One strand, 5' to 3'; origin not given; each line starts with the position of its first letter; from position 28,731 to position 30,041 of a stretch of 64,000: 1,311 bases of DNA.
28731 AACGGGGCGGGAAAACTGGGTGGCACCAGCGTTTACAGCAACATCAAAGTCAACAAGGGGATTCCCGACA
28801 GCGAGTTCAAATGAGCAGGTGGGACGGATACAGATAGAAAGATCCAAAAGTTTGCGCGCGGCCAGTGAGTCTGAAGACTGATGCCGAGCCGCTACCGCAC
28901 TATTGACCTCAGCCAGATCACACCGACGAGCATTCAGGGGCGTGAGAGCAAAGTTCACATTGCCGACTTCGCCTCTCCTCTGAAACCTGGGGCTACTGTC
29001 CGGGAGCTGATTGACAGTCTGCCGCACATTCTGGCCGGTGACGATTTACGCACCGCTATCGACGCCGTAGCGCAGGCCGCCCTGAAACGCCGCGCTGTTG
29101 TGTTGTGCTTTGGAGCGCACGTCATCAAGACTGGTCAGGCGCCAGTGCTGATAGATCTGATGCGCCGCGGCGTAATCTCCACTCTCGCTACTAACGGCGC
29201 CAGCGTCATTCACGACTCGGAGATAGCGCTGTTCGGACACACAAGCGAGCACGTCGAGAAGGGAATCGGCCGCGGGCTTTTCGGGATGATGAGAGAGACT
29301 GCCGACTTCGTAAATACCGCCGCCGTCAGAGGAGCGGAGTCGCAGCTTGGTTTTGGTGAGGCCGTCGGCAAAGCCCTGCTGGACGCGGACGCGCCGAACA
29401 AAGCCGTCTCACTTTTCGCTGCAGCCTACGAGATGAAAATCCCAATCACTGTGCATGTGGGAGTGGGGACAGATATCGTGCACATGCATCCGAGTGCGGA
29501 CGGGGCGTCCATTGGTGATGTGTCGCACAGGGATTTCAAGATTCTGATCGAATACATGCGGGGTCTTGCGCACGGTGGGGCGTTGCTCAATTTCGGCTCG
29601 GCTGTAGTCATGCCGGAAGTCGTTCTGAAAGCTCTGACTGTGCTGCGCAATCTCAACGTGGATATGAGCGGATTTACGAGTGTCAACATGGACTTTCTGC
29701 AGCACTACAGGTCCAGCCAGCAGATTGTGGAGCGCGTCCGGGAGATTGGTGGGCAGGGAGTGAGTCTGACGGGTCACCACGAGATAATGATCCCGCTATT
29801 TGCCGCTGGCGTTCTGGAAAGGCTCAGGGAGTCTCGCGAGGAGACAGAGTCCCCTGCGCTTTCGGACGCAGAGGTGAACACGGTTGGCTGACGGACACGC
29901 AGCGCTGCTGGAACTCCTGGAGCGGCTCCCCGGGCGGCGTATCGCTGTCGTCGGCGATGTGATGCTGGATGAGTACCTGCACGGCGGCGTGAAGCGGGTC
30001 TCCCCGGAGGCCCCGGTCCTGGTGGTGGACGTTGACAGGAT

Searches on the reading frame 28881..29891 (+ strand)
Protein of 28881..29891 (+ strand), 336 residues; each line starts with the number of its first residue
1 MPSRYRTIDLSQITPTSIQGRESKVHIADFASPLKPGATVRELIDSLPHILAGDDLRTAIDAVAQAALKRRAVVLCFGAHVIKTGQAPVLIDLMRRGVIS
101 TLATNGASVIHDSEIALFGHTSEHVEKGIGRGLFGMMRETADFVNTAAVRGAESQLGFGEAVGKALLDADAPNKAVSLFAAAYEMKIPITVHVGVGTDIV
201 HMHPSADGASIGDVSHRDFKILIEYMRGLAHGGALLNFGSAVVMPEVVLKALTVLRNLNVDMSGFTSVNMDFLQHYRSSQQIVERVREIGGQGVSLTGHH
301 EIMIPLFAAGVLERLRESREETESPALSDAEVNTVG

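Call 40: find_encoding_contigs(protein=window:28881-29891:+, flank=10000, max_places=2)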
Protein window:28881-29891:+ (336 aa): 11 contigs read that carry it; 2 places shown.
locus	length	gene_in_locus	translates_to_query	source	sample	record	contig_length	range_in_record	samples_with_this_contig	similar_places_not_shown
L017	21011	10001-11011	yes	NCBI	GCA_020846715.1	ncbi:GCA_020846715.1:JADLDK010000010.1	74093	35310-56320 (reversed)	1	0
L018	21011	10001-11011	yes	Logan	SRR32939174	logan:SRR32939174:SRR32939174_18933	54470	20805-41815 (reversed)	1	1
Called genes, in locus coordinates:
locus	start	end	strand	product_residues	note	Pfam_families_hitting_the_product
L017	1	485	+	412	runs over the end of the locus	PF00534:Glycos_transf_1, PF13692:Glyco_trans_1_4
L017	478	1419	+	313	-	PF00535:Glycos_transf_2 (weak)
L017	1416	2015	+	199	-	PF14602:Hexapep_2 (faint), PF00132:Hexapep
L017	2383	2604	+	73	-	PF00132:Hexapep, PF14602:Hexapep_2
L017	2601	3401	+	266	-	PF01209:Ubie_methyltran, PF13489:Methyltransf_23, PF13847:Methyltransf_31, PF08241:Methyltransf_11, PF08242:Methyltransf_12, PF13649:Methyltransf_25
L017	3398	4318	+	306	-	PF01370:Epimerase, PF04321:RmlD_sub_bind, PF16363:GDP_Man_Dehyd, PF02719:Polysacc_synt_2 (faint)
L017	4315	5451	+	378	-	PF00534:Glycos_transf_1, PF13692:Glyco_trans_1_4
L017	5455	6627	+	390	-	PF00534:Glycos_transf_1, PF13692:Glyco_trans_1_4, PF13524:Glyco_trans_1_2 (weak)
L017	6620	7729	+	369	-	PF20706:GT4-conflict, PF00534:Glycos_transf_1, PF13692:Glyco_trans_1_4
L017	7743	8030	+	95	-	-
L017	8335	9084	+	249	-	PF00535:Glycos_transf_2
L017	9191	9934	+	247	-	PF17131:TP_0789-like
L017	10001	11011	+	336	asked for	-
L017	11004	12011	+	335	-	PF00294:PfkB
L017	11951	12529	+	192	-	PF01467:CTP_transf_like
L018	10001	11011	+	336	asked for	-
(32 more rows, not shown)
